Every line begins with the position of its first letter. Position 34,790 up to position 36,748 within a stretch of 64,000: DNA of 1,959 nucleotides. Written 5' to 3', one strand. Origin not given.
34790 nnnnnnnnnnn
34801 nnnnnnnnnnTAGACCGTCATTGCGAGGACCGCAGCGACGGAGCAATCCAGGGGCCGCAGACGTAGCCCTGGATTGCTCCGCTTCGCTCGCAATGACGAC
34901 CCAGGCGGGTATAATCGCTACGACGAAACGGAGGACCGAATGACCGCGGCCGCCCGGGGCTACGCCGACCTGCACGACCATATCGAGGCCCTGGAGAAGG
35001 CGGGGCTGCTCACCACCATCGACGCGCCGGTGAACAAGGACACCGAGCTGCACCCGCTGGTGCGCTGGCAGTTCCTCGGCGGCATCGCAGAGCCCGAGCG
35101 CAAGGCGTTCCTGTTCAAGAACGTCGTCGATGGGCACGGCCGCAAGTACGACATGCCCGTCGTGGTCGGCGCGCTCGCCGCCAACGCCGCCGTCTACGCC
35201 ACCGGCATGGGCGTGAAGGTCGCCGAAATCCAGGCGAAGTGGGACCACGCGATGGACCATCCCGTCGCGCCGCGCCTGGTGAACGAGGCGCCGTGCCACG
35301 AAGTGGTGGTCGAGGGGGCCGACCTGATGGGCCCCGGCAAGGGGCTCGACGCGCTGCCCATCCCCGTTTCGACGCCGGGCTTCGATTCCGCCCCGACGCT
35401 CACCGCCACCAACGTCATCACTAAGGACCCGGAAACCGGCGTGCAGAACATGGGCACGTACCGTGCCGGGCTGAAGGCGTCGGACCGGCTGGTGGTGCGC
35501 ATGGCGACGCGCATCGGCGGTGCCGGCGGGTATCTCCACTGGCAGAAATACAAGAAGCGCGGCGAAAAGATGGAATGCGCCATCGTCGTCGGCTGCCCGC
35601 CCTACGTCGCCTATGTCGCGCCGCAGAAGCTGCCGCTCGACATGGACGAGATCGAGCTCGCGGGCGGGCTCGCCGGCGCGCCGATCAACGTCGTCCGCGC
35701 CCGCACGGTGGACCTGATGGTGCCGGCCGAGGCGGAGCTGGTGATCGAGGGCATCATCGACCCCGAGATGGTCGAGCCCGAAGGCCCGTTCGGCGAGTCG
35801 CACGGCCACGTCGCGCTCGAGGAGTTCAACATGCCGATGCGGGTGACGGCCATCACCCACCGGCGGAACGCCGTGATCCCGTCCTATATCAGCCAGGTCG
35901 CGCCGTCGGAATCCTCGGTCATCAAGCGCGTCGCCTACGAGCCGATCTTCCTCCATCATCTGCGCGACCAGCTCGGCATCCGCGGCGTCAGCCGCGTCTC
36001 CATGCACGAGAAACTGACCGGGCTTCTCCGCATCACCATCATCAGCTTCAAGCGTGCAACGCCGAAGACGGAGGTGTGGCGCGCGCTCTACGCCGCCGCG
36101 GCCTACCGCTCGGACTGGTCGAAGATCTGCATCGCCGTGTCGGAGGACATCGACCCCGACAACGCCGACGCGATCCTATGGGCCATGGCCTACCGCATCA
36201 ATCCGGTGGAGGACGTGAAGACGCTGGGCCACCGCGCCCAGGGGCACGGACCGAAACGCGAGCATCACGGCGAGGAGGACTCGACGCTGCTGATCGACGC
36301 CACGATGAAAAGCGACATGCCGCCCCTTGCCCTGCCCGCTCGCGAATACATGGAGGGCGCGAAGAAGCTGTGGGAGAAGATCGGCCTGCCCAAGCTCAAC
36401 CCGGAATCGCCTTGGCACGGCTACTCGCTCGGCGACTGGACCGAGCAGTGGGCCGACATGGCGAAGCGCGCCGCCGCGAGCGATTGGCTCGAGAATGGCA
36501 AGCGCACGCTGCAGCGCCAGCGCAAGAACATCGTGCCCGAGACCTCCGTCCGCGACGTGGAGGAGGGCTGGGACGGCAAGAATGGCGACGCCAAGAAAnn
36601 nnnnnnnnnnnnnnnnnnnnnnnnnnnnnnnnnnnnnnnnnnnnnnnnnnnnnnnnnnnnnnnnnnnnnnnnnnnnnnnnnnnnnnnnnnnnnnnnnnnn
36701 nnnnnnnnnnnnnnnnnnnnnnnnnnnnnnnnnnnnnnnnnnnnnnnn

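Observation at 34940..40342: Translationally coupled UbiD-like decarboxylase + CoxM/CoxS/CoxL-type molybdenum hydroxylase four-gene operon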

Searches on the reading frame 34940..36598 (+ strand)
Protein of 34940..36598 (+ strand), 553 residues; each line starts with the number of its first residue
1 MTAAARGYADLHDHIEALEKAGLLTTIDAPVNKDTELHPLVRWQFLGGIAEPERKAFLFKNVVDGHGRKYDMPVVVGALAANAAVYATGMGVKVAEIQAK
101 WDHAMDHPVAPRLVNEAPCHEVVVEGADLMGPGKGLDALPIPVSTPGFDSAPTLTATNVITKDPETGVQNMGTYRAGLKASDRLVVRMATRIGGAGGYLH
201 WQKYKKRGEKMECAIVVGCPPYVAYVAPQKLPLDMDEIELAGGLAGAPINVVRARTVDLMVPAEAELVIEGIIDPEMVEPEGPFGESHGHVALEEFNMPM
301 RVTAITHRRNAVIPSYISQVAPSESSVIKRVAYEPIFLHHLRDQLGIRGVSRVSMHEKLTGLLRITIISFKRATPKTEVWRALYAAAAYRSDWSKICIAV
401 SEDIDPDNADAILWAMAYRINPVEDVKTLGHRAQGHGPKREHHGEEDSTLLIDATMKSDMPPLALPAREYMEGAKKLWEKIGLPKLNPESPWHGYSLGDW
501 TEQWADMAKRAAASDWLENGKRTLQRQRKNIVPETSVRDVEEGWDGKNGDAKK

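Call 8: search_protein_families(library=pfam, proteins=[window:34940-36598:+])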
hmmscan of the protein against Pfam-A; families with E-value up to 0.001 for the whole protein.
window:34940-36598:+ (553 aa): 3 families
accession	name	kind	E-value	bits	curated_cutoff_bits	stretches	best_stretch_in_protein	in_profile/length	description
PF01977.22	UbiD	-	6.4e-51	172.9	23.3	1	115-316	6-201/206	3-octaprenyl-4-hydroxybenzoate carboxy-lyase Rift-related domain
PF20696.2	UbiD_C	-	1.1e-10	42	24.2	1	335-438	9-112/127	3-octaprenyl-4-hydroxybenzoate carboxy-lyase C-terminal domain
PF20695.2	UbiD_N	-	3.3e-05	24.3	24.3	1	15-98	1-71/78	3-octaprenyl-4-hydroxybenzoate carboxy-lyase N-terminal domain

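Call 9: search_protein_families(library=ncbifam, proteins=[window:34940-36598:+])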
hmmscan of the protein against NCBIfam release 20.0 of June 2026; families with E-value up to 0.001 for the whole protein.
window:34940-36598:+ (553 aa): 7 families
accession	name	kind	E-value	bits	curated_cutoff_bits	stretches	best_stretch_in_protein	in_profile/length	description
TIGR00148.1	TIGR00148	subfamily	2.2e-62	211.2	244.85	1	12-426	2-407/438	UbiD family decarboxylase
TIGR03701.1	mena_SCO4490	equivalog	1.1e-50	172.6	495.9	1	108-426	106-411/433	menaquinone biosynthesis decarboxylase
NF041204.1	VdcC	exception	4.5e-48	163.8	650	1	8-457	1-438/467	non-oxidative hydroxyarylic acid decarboxylases subunit C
NF008175.0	PRK10922.1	equivalog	3.7e-36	124.7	788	1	112-426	123-427/497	4-hydroxy-3-polyprenylbenzoate decarboxylase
TIGR02723.1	phenyl_P_alpha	equivalog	3.5e-31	108.4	564.6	1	13-427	12-411/485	phenylphosphate carboxylase subunit alpha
TIGR02724.1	phenyl_P_beta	equivalog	5.1e-30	104.3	468.95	1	68-445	50-428/472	phenylphosphate carboxylase subunit beta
NF041219.1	BagN_FevL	exception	1.4e-29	103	1000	1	4-315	13-322/502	bagremycin/ferroverdin biosynthesis UbiD family decarboxylase BagN/FevL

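Call 12: search_solved_structures(query=window:34940-36598:+, max_evalue=0.00001, show_alignments=2)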
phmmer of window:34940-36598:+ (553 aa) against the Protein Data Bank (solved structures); distinct sequences matched with E-value up to 0.00001: 40.
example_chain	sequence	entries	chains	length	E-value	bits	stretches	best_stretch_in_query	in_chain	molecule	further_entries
6h6x_B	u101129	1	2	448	1.5e-36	129.5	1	68-461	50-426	3-polyprenyl-4-hydroxybenzoate decarboxylase and related decarboxylases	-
6h6v_A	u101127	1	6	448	3.7e-35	124.9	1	68-461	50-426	3-polyprenyl-4-hydroxybenzoate decarboxylase and related decarboxylases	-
7pda_A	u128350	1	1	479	6e-31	111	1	76-433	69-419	UbiD family decarboxylase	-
2idb_A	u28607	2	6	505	1.1e-29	106.8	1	113-426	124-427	3-octaprenyl-4-hydroxybenzoate carboxy-lyase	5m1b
5m1c_A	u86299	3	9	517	1.1e-29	106.8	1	113-426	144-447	3-octaprenyl-4-hydroxybenzoate carboxy-lyase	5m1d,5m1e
7ae4_A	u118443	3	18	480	7.8e-28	100.7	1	5-463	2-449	Phenolic acid decarboxylase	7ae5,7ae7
6da6_A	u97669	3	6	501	1.6e-24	89.8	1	8-318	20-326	UbiD-like decarboxylase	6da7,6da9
7p9q_A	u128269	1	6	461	8.5e-22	80.8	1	8-437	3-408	AnInD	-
9gqr_A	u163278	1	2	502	1.2e-19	73.8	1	101-328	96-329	decarboxylase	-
6r30_A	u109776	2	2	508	1.6e-18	70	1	15-432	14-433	Ferulic acid decarboxylase 1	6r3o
6r2z_A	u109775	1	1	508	2.2e-18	69.5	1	15-426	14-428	Ferulic acid decarboxylase 1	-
4za4_A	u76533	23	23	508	2.7e-18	69.2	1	15-429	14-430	Fdc1 | Putative uncharacterized protein An03g06590 | A niger Fdc1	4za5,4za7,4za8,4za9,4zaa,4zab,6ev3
8oed_A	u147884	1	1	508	2.8e-18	69.2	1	15-429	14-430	Ferulic acid decarboxylase 1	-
8crd_A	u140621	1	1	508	3e-18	69.1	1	90-429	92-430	Ferulic acid decarboxylase 1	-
7nf3_A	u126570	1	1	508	3e-18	69.1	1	15-429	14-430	Ferulic acid decarboxylase 1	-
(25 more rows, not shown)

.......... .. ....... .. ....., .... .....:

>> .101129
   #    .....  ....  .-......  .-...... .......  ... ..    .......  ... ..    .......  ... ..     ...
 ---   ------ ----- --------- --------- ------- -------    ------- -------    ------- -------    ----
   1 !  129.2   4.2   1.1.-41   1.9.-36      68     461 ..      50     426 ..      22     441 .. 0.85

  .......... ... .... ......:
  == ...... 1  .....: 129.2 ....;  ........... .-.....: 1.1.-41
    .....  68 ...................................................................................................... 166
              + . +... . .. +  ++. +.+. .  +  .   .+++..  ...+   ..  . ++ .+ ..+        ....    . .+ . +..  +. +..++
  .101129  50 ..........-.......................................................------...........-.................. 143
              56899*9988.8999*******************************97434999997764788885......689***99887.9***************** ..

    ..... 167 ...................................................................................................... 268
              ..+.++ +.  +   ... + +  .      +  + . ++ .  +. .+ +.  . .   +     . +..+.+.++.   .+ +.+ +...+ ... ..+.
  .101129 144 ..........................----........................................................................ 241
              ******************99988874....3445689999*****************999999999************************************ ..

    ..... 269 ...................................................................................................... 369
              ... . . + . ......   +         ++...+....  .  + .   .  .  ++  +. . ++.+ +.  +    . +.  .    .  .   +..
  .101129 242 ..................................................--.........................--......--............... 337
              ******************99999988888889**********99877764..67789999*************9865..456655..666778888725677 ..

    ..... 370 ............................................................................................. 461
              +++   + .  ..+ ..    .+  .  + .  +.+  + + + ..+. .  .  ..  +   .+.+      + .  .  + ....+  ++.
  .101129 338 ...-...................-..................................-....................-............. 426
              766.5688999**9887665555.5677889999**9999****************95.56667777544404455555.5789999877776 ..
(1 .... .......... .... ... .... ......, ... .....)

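Call 14: find_homologous_proteins(query=window:34940-36598:+, max_evalue=1e-20)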
Query window:34940-36598:+ (553 aa): 8000 proteins with E <= 1e-20 among 8000 candidates; the best 120 are listed.
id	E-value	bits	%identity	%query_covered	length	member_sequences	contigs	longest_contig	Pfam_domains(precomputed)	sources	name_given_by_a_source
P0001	0.0e+0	1201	93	100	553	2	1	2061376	PF20696.3,PF01977.23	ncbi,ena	-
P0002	0.0e+0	1187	91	100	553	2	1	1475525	PF20696.3,PF01977.23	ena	-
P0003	0.0e+0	1036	80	99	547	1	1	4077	PF20696.3,PF01977.23,PF20695.3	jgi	-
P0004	0.0e+0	1035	80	99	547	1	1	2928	PF20696.3,PF01977.23,PF20695.3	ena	-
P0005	0.0e+0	1033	80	99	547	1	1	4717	PF20696.3,PF01977.23,PF20695.3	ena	-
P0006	0.0e+0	1021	80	99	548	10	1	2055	PF20696.3,PF01977.23,PF20695.3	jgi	jgi:4-hydroxy-3-polyprenylbenzoate decarboxylase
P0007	0.0e+0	1017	79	99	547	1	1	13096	PF20696.3,PF01977.23,PF20695.3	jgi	jgi:4-hydroxy-3-polyprenylbenzoate decarboxylase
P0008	1.8e-296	1002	78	99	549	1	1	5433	PF20696.3,PF01977.23,PF20695.3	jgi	jgi:4-hydroxy-3-polyprenylbenzoate decarboxylase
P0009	3.1e-296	1002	78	99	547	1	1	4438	PF20696.3,PF01977.23,PF20695.3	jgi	jgi:4-hydroxy-3-polyprenylbenzoate decarboxylase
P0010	9.6e-296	1000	76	99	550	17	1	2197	PF20696.3,PF01977.23,PF20695.3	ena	-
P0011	6.7e-292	987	75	100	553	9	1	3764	PF20696.3,PF01977.23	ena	-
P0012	3.3e-291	985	75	99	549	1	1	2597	PF20696.3,PF01977.23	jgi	jgi:4-hydroxy-3-polyprenylbenzoate decarboxylase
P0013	1.6e-290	983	76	99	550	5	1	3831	PF20696.3,PF01977.23,PF20695.3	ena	-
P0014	1.1e-289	980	75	98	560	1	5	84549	PF20696.3,PF01977.23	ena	-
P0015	4.0e-288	975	74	98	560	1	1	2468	PF20696.3,PF01977.23,PF20695.3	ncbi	-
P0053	1.3e-277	940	74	99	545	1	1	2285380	PF20696.3,PF01977.23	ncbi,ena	-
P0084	1.1e-274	930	72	98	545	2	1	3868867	PF20696.3,PF01977.23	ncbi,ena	-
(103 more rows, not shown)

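Call 15: find_related_loci(query=window:34940-36598:+, collection=genome_contigs, flank=8000)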
Query window:34940-36598:+ (553 aa) in genome_contigs; peptide patterns used: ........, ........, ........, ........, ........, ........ (x = any residue, [..] = any of these).
364 stretches matched a pattern; 349 encode a relative of the query (tblastn E <= 1e-3); the best 80 are kept; 80 distinct loci.
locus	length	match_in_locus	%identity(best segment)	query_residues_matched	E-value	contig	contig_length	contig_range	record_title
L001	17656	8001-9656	93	1-552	0e+0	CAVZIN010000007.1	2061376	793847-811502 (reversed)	MAG: uncultured Alphaproteobacteria bacterium isolate MFD02416.bin.1.340 genome assembly, contig: contig_27693, whole ge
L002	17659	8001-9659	92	1-553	0e+0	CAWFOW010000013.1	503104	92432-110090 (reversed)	MAG: uncultured Alphaproteobacteria bacterium isolate MFD05684.bin.1.40 genome assembly, contig: contig_80236, whole gen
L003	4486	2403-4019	73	6-544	0e+0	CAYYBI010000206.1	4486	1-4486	MAG TPA_asm: uncultured Rhodospirillaceae bacterium isolate binchicken_co231_167 genome assembly, contig: k141_4506082,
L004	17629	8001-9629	73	6-547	0e+0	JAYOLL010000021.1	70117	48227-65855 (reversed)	MAG: Rhodospirillales bacterium isolate 139571_S172_metabat_bins_sspec.tsv.033 NODE_281_length_70117_cov_11.245197, whol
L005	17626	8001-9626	74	1-542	0e+0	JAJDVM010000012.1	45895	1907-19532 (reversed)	MAG: Defluviicoccus sp. isolate jk18x22bins.41 k141_218931, whole genome shotgun sequence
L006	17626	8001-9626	74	1-542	0e+0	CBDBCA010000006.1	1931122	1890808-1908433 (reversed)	MAG: Alphaproteobacteria bacterium isolate 48c0c1bc-ee5b-4fda-b559-4fcb29a961b4 genome assembly, contig: contig_6, whole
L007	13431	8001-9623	72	5-545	0e+0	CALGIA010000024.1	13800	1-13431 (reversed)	MAG TPA_asm: uncultured Rhodospirillaceae bacterium isolate ERR2206756_bin.142_CONCOCT_v1.1_MAG genome assembly, contig:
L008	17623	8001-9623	73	4-544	0e+0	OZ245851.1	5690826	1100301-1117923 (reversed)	MAG: Alphaproteobacteria bacterium isolate f9579e00-a57b-4436-9f3a-59dce60a56f0 genome assembly, chromosome: 1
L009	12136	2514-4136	73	5-545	0e+0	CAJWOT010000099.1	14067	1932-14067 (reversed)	MAG TPA_asm: uncultured Rhodospirillaceae bacterium isolate ERR599097_bin.110_MetaBAT_v2.12.1_MAG genome assembly, conti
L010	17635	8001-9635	72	1-544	0e+0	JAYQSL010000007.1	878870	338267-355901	MAG: Rhodospirillaceae bacterium isolate SD3109_NP_metabta_bins_sspec.tsv.265 contig_263_pilon, whole genome shotgun seq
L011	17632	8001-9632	71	6-548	0e+0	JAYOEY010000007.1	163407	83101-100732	MAG: Rhodospirillales bacterium isolate 139552_S154_concoct_bins.tsv.156 NODE_57_length_163407_cov_27.915838, whole geno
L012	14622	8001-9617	74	6-544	0e+0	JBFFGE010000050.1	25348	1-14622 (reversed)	MAG: Alphaproteobacteria bacterium isolate Mix_mud15.2022.01.34 k141_424824_length_25348_cov_9.0000, whole genome shotgu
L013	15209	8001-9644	73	1-547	0e+0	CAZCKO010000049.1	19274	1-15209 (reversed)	MAG TPA_asm: uncultured Rhodospirillaceae bacterium isolate SRP077602_co4_646 genome assembly, contig: NODE_4813_length_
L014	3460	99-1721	72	5-545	0e+0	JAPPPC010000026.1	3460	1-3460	MAG: Rhodospirillaceae bacterium isolate SB9157_S6_bin_13 NODE_6945_length_3460_cov_6.79148, whole genome shotgun sequen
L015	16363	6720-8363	73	1-547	0e+0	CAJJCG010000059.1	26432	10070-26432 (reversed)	MAG: Alphaproteobacteria bacterium UBA2964 isolate FRAM18_bin082 genome assembly, contig: FRAM17_bin082-59, whole genome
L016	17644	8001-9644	74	1-547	0e+0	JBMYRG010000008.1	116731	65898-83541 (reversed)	MAG: Alphaproteobacteria bacterium isolate ME_XS_2303_bin_60 ME_XS_2303_bin_60_7, whole genome shotgun sequence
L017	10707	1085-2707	73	1-541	0e+0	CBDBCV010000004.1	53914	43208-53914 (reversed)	MAG: Alphaproteobacteria bacterium isolate 0a395d48-fa07-49d0-ad8e-9481763700a5 genome assembly, contig: contig_4, whole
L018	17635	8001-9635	71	1-544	0e+0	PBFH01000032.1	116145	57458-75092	MAG: Rhodospirillaceae bacterium isolate SP3103 119233, whole genome shotgun sequence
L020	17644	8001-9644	72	1-547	0e+0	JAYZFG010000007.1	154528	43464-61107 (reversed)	MAG: Pseudomonadota bacterium isolate XB_MAG160 DB_MAG160_0007, whole genome shotgun sequence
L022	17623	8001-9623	72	4-544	0e+0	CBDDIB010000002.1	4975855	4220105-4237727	MAG: Alphaproteobacteria bacterium isolate 7448a1ac-87b9-4237-a118-df8c98a982b6 genome assembly, contig: contig_2, whole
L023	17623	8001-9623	72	4-544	0e+0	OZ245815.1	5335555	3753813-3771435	MAG: Alphaproteobacteria bacterium isolate 7f0d7cf2-30dd-46ca-8880-9cb867015a81 genome assembly, chromosome: 1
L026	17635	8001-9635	71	1-544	0e+0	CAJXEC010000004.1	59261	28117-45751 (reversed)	MAG TPA_asm: uncultured Rhodospirillaceae bacterium isolate ERR599138_bin.95_MetaBAT_v2.12.1_MAG genome assembly, contig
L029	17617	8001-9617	74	1-538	0e+0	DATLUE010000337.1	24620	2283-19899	MAG TPA_asm: Stellaceae bacterium isolate SMAG_U13975 k141_1346597, whole genome shotgun sequence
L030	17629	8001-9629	73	6-547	0e+0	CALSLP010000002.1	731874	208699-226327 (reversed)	MAG: uncultured Alphaproteobacteria bacterium isolate A_MB73 genome assembly, contig: contig_11201_A_MB73, whole genome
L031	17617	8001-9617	73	1-538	0e+0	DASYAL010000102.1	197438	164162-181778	MAG TPA_asm: Stellaceae bacterium isolate SMAG_U4879 k141_3822235, whole genome shotgun sequence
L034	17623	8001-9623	74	1-541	0e+0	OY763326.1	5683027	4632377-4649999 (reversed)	MAG: Alphaproteobacteria bacterium isolate a2cc6ff1-66e2-439d-8a67-f3e3a687b116 genome assembly, chromosome: 1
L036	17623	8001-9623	73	4-544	0e+0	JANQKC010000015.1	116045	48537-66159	MAG: Alphaproteobacteria bacterium isolate PL25a_bin.144 k99_1291486, whole genome shotgun sequence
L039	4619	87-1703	72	1-538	0e+0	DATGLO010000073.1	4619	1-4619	MAG TPA_asm: Stellaceae bacterium isolate SMAG_U9888 k141_168685, whole genome shotgun sequence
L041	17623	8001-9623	73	1-541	0e+0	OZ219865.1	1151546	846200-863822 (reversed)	MAG: Alphaproteobacteria bacterium isolate 558767b7-c9c4-4971-8057-2abcdc083aa7 genome assembly, chromosome: 1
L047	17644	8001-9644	72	1-547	0e+0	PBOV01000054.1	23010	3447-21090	MAG: Rhodospirillaceae bacterium isolate RS382 9240, whole genome shotgun sequence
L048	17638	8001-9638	70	1-546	0e+0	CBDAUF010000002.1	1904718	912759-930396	MAG: Alphaproteobacteria bacterium isolate da7f95fe-6377-4274-8bb6-9737539f4857 genome assembly, contig: contig_2, whole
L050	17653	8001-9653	70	1-551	0e+0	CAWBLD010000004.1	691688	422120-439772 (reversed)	MAG: uncultured Alphaproteobacteria bacterium isolate MFD02416.bin.2.169 genome assembly, contig: contig_11687, whole ge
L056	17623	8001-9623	72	3-542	0e+0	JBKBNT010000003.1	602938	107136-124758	MAG: Beijerinckiaceae bacterium isolate 21H_026.bin.8 NODE_17_length_602938_cov_12.749627, whole genome shotgun sequence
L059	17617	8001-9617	71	1-538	0e+0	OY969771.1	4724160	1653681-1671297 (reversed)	MAG: uncultured Alphaproteobacteria bacterium isolate MFD03726.bin.c.7 genome assembly, chromosome: 1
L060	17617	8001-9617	72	1-538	0e+0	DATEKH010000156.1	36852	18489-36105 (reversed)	MAG TPA_asm: Stellaceae bacterium isolate SMAG_U8885 k141_66514, whole genome shotgun sequence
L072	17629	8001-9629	71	1-542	0e+0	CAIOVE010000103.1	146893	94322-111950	MAG: uncultured Rhizobiales bacterium isolate Umea2p1_bin-1081 genome assembly, contig: bin-1081:103/108, whole genome s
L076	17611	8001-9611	71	3-538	0e+0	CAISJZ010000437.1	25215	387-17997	MAG: uncultured Rhizobiales bacterium isolate AlinenLipids_bin-7929 genome assembly, contig: bin-7929:437/577, whole gen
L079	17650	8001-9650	69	1-551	0e+0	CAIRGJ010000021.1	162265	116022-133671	MAG: uncultured Rhizobiales bacterium isolate MJ-time_bin-4754 genome assembly, contig: bin-4754:21/64, whole genome sho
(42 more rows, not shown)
